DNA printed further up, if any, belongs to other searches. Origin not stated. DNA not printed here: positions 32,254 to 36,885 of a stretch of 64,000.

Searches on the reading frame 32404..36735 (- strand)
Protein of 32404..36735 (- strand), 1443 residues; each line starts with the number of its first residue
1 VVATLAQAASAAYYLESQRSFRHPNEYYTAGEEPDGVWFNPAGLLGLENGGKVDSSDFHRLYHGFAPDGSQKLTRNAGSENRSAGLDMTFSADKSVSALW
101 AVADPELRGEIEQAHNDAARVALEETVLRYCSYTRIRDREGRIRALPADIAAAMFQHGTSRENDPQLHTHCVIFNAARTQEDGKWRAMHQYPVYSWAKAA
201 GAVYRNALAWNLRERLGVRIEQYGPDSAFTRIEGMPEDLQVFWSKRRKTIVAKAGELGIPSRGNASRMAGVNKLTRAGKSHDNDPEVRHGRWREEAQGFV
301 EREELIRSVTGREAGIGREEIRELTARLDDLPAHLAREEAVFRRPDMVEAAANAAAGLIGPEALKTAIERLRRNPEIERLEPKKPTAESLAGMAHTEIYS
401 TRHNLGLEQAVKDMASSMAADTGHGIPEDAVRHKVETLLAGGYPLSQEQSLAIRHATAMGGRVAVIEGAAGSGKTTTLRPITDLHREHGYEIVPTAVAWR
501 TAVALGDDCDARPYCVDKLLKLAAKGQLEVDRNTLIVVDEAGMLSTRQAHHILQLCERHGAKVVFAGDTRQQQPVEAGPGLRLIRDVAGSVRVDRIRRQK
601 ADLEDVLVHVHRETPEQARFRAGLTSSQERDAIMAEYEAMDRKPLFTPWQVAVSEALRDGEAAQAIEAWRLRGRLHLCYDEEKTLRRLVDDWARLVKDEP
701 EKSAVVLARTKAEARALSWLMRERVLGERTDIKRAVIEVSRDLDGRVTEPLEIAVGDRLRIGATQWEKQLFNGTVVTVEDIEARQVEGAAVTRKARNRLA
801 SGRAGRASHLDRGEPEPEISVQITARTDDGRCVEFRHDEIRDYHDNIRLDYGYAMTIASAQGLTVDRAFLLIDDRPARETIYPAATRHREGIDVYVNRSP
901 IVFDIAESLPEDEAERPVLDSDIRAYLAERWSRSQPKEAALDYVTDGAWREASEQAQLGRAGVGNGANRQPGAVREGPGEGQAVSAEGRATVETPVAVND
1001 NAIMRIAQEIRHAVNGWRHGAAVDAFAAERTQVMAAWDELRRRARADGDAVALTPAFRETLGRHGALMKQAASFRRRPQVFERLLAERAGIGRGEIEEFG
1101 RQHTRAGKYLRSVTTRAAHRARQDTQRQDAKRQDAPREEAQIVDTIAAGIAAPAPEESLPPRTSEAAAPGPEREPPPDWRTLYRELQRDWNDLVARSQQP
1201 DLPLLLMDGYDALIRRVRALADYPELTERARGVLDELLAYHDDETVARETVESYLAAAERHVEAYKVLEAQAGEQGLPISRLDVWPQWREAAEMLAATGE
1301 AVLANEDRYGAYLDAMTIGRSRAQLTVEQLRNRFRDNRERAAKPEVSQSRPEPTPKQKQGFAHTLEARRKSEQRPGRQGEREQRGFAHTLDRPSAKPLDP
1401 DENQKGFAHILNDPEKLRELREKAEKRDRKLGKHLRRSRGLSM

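Call 8: search_protein_families(library=pfam, proteins=[window:32404-36735:-], max_evalue=0.001)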
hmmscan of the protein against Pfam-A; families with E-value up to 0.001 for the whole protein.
window:32404-36735:- (1443 aa): 7 families
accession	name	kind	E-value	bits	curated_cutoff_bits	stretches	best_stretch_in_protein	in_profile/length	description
PF08751.17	TrwC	-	8.5e-68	229.4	25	1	10-297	4-284/286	TrwC relaxase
PF13604.12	AAA_30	-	2.4e-41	142.1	27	1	445-613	2-170/191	AAA domain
PF13245.12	AAA_19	-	4.5e-13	50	25.1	1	456-575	6-132/134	AAA domain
PF01443.25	Viral_helicase1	-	1.2e-11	45.4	21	1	465-573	2-98/228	Viral superfamily 1 RNA helicase core domain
PF22232.2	TraI_hel_assoc_N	-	4.3e-08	34.1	27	1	468-566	1-98/99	TraI helicase-associated ssDNA bd, N-terminal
PF25199.1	nSTAND_NTPase5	-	1.9e-06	28.2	34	1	454-567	34-130/145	Novel STAND NTPase 5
PF13401.12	AAA_22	-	3.9e-06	27.6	27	1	460-569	4-124/130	AAA domain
